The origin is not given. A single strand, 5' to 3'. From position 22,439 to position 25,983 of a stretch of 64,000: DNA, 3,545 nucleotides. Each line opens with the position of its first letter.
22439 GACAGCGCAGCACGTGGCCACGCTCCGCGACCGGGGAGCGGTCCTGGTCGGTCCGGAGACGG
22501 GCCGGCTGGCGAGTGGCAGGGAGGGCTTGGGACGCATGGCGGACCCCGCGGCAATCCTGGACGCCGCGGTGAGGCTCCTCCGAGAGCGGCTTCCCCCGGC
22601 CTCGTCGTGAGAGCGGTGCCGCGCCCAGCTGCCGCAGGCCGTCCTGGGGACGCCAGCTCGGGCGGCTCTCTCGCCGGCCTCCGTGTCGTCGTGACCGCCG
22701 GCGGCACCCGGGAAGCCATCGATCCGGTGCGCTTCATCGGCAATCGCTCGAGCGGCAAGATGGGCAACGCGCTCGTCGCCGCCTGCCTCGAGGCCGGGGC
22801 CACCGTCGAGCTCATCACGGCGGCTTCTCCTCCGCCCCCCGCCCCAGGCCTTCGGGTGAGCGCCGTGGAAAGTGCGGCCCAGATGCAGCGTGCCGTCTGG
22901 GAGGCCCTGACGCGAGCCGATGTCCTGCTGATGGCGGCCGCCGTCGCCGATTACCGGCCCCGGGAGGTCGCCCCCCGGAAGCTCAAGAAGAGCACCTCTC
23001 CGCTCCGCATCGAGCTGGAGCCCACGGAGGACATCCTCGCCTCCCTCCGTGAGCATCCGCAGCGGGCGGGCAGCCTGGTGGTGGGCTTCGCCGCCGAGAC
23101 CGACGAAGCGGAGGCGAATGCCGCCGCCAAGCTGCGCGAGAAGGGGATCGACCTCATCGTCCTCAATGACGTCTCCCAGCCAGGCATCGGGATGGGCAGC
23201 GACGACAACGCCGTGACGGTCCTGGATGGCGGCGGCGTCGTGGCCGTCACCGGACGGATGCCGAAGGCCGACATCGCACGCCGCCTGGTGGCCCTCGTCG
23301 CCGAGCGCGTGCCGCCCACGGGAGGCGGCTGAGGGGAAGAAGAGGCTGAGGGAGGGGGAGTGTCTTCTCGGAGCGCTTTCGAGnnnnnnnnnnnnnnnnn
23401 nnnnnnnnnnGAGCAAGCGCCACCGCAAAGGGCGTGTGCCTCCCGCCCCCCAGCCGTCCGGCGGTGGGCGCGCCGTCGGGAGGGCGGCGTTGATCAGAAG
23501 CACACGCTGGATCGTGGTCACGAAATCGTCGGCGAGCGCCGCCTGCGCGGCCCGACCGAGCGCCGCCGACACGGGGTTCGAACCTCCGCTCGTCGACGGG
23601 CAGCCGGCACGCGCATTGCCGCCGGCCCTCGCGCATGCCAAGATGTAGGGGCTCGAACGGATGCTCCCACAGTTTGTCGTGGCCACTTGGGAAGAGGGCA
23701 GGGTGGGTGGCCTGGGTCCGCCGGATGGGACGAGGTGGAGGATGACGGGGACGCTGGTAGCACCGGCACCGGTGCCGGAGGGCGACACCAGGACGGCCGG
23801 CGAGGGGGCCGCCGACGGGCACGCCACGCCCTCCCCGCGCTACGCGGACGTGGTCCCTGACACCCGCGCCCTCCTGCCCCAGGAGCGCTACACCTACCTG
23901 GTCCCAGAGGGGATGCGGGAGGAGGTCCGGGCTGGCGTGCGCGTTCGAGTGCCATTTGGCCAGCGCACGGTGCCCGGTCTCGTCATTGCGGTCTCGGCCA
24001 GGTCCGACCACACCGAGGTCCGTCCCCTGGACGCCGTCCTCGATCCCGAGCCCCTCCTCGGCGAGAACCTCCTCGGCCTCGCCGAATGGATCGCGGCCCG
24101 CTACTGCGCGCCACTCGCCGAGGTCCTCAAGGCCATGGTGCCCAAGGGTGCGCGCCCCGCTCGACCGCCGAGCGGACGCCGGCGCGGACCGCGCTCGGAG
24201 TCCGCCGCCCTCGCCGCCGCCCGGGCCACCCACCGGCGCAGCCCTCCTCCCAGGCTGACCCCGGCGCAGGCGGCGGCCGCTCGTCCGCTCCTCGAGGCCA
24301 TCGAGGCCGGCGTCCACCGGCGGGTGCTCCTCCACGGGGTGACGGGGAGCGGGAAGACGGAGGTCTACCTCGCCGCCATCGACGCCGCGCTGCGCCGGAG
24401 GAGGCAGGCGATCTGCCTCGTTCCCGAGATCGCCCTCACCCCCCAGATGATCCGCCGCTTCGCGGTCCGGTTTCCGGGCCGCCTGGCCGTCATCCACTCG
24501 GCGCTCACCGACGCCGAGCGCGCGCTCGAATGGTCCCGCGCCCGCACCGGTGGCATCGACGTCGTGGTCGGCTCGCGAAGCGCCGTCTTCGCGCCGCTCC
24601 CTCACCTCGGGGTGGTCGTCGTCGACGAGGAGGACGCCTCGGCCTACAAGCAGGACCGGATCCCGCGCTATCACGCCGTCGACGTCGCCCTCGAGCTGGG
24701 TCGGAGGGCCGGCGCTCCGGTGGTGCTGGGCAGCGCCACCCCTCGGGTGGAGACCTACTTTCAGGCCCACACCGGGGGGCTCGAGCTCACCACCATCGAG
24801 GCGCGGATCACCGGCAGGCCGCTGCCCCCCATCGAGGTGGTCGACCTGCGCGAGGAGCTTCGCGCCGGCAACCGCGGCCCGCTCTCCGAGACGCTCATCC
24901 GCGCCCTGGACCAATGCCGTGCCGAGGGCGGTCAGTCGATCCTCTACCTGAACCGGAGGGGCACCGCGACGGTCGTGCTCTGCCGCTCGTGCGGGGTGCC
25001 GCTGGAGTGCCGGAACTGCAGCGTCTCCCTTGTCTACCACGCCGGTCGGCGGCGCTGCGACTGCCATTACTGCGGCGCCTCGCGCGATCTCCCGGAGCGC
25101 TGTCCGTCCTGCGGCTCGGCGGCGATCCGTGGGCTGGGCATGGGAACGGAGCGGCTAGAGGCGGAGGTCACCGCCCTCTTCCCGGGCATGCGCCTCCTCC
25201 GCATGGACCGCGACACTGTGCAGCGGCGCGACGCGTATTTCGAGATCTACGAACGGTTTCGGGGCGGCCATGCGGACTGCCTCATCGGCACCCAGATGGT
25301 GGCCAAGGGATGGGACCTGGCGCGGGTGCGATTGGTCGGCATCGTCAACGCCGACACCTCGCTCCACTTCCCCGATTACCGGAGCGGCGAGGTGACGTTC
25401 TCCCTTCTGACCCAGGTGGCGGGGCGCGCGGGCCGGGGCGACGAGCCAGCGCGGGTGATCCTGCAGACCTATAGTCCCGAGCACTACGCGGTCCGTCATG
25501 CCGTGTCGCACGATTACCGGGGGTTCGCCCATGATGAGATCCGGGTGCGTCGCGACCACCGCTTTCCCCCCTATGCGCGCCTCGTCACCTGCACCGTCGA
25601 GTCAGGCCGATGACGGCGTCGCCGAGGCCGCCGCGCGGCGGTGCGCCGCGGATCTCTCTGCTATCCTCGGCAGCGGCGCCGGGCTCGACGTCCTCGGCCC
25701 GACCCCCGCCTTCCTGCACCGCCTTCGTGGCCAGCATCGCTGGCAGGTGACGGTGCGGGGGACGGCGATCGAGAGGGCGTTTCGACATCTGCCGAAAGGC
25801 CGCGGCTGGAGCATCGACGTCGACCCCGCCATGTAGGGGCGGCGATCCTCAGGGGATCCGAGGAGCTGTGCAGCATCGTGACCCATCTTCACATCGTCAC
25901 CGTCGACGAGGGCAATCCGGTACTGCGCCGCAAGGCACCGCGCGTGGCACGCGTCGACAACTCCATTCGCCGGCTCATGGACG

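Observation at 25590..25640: priA C-terminal tail shifted to +1 frame; third frameshifted conserved gene in 8 kb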

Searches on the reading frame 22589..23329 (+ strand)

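Call 60: search_protein_families(library=pfam, proteins=[window:22589-23311:+], max_evalue=0.001)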
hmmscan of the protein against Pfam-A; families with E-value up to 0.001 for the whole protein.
window:22589-23311:+ (241 aa): 1 family
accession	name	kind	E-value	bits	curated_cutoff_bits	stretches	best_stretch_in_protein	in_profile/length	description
PF04127.22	DFP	-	3e-65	220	22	1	28-212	1-186/186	DNA/pantothenate metabolism flavoprotein C-terminal domain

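Call 82: search_protein_families(library=ncbifam, proteins=[window:22607-23329:+], max_evalue=0.001)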
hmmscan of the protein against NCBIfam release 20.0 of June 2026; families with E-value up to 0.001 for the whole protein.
window:22607-23329:+ (241 aa): 4 families
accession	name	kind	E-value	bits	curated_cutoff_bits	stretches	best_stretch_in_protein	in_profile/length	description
TIGR00521.1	coaBC_dfp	equivalog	7e-57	193.2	219.7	1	21-230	183-390/392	bifunctional phosphopantothenoylcysteine decarboxylase/phosphopantothenate--cysteine ligase CoaBC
NF005231.0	PRK06732.1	equivalog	2.2e-18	66.9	265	1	26-122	2-100/229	phosphopantothenate--cysteine ligase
TIGR02114.1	coaB_strep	equivalog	3.6e-16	59.6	217.2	1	26-123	2-101/228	phosphopantothenate--cysteine ligase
NF007199.0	PRK09620.1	equivalog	1.3e-05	24.8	248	1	24-116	3-100/229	hypothetical protein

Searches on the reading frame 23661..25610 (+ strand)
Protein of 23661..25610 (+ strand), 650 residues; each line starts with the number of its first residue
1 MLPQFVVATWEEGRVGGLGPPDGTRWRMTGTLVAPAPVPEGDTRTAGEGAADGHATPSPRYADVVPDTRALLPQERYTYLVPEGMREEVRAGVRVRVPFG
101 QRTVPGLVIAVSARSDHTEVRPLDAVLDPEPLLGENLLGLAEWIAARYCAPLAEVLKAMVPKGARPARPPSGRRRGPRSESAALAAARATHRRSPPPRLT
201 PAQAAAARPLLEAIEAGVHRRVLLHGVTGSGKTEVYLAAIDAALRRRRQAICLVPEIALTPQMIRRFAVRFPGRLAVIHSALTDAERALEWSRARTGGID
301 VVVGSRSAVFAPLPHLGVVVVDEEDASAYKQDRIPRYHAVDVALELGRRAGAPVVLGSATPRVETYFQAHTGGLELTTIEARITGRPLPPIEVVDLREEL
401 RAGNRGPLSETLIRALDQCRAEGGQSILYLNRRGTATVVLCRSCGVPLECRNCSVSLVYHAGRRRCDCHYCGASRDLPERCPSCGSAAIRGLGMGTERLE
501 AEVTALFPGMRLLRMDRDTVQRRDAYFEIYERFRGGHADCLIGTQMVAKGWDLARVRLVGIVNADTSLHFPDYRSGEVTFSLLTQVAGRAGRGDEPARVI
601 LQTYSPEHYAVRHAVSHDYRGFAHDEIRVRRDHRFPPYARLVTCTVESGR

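Call 11: find_related_loci(query=window:23661-25610:+, collection=genome_contigs, flank=10000)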
Query window:23661-25610:+ (650 aa) in genome_contigs; peptide patterns used: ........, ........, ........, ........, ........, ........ (x = any residue, [..] = any of these).
600 stretches matched a pattern (row limit reached: there are more); 594 encode a relative of the query (tblastn E <= 1e-3); the best 80 are kept; 80 distinct loci.
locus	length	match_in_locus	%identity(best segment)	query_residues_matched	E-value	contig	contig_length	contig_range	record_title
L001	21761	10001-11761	83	59-645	0e+0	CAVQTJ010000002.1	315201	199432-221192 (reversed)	MAG: uncultured bacterium isolate MFD09222.bin.3.133 genome assembly, contig: contig_106288, whole genome shotgun sequen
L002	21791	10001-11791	69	47-645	0e+0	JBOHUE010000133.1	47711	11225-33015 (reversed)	MAG: Candidatus Dormibacteria bacterium isolate TC-B2_metabat2.bin.3 k127_126460, whole genome shotgun sequence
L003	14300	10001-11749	71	61-645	0e+0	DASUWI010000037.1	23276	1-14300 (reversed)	MAG TPA_asm: Candidatus Dormiibacterota bacterium isolate SMAG_U1839 k141_1235845, whole genome shotgun sequence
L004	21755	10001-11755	71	66-649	0e+0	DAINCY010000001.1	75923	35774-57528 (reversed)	MAG TPA_asm: Candidatus Dormiibacterota bacterium isolate CTOTU41359 NODE_70_length_75923_cov_7.757526, whole genome sho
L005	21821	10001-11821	70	38-645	0e+0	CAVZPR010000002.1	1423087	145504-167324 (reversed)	MAG: Candidatus Dormibacteraeota bacterium isolate MFD09603.bin.2.40 genome assembly, contig: contig_18431, whole genome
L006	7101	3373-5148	66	56-648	0e+0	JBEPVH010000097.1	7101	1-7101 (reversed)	MAG: bacterium isolate 22E.semibin_refined.006_sub NODE_10520_length_7101_cov_5.003832:0-7101, whole genome shotgun sequ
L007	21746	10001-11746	70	61-645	0e+0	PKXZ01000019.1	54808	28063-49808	MAG: Candidatus Dormiibacterota bacterium isolate palsa_859 73.20120500_P23.17_contig_250, whole genome shotgun sequence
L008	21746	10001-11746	69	61-645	0e+0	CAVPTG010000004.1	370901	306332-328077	MAG: Candidatus Dormibacteraeota bacterium isolate MFD09286.bin.2.129 genome assembly, contig: contig_35170, whole genom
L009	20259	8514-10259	70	61-645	0e+0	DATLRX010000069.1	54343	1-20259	MAG TPA_asm: Candidatus Acidiferrales bacterium isolate SMAG_U13915 k141_395653, whole genome shotgun sequence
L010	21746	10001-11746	69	61-645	0e+0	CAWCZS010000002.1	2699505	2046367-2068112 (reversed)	MAG: Candidatus Dormibacteraeota bacterium isolate MFD01716.bin.2.17 genome assembly, contig: contig_18889, whole genome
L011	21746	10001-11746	69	61-645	0e+0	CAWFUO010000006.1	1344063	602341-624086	MAG: Candidatus Dormibacteraeota bacterium isolate MFD09286.bin.2.130 genome assembly, contig: contig_26727, whole genom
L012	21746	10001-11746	70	61-645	0e+0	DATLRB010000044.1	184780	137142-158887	MAG TPA_asm: Candidatus Saccharimonadales bacterium isolate SMAG_U13893 k141_1035617, whole genome shotgun sequence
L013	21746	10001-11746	69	61-645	0e+0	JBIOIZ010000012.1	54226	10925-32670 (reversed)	MAG: Candidatus Dormibacteria bacterium isolate GcC5-3 k141_236993_length_54226_cov_47.8562, whole genome shotgun sequen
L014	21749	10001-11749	69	61-646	0e+0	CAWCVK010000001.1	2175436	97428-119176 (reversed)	MAG: Candidatus Dormibacteraeota bacterium isolate MFD00964.bin.2.146 genome assembly, contig: contig_13351, whole genom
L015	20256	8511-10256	70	61-645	0e+0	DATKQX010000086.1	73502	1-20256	MAG TPA_asm: Candidatus Saccharimonadales bacterium isolate SMAG_U14013 k141_1063083, whole genome shotgun sequence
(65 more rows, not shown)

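Call 60: search_protein_families(library=pfam, proteins=[window:23772-25601:+], max_evalue=0.001)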
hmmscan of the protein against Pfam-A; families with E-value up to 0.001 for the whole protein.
window:23772-25601:+ (610 aa): 5 families
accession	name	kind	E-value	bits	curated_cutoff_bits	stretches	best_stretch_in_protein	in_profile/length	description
PF17764.6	PriA_3primeBD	-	2.6e-24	85.3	22.7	1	38-124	10-96/96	3'DNA-binding domain (3'BD)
PF00270.35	DEAD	-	2.4e-18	66.9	26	1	163-325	1-161/167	DEAD/DEAH box helicase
PF04851.21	ResIII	-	7.2e-11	42.7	22.5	1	162-303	4-146/164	Type III restriction enzyme, res subunit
PF18319.7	Zn_ribbon_PriA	-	5e-08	33.2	26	1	413-438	1-26/27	PriA DNA helicase Cys-rich region (CRR) domain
PF00271.37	Helicase_C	-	5.4e-08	33.5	23.5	1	477-555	44-108/110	Helicase conserved C-terminal domain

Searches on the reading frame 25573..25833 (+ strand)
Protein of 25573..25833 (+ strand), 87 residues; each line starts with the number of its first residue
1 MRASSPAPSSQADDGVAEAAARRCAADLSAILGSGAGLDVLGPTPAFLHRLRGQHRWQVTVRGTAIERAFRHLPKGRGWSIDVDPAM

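Call 34: list_cluster_members(proteins=[window:25573-25833:+, window:25498-25833:+, window:17073-19679:+, window:19603-19977:+, window:19498-19977:+, window:19977-20504:+, window:20504-21403:+, window:22011-22607:+, window:22616-23329:+, window:25878-26396:+])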
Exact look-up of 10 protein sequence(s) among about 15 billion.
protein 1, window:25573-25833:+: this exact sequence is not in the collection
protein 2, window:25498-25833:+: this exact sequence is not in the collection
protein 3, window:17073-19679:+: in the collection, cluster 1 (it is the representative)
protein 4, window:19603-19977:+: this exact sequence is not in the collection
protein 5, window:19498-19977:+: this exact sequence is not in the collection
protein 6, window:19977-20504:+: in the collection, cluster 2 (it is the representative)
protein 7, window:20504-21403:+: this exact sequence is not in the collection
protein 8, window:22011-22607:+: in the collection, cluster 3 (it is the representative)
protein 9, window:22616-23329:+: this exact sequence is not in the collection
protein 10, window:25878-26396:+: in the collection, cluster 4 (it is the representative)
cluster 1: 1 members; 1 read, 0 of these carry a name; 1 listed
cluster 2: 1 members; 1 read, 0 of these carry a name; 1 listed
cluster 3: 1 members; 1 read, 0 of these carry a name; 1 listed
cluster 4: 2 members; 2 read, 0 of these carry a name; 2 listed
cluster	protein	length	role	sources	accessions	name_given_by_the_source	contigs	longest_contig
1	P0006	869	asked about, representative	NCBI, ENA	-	-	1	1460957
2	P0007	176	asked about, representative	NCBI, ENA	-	-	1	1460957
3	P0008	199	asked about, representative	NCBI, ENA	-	-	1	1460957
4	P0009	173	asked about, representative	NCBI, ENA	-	-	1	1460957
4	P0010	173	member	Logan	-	-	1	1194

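Call 35: find_encoding_contigs(protein=P0007, flank=10000, max_places=10)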
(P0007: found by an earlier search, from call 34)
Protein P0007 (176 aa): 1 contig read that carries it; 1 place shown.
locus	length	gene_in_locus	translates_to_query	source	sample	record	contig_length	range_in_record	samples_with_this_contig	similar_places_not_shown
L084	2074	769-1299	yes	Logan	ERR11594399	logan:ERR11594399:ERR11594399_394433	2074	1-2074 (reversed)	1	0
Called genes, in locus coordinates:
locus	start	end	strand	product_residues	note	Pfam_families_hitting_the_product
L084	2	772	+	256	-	?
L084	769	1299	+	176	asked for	PF01252:Peptidase_A8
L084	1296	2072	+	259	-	?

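Call 36: find_encoding_contigs(protein=P0009, flank=10000, max_places=10)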
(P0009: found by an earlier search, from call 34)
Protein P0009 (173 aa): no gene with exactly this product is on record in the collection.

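Call 48: find_encoding_contigs(protein=P0008, flank=10000, max_places=10)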
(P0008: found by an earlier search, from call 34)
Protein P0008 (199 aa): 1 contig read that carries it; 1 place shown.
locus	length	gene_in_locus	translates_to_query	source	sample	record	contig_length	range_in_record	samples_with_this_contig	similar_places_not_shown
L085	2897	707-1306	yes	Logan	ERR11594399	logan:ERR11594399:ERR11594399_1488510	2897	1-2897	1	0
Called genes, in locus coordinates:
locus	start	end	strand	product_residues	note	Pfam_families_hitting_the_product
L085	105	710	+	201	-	PF00625:Guanylate_kin, PF13671:AAA_33 (faint)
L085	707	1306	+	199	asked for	PF02441:Flavoprotein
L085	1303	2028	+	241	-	PF04127:DFP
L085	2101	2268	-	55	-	-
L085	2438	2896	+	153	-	?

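Call 60: search_protein_families(library=pfam, proteins=[window:25603-25833:+], max_evalue=0.001)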
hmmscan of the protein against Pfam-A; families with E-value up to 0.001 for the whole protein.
window:25603-25833:+ (77 aa): 1 family
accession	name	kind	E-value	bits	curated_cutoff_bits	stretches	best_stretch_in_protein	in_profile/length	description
PF18074.6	PriA_C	-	1.3e-10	42.4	26.9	1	5-75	16-95/95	Primosomal protein N C-terminal domain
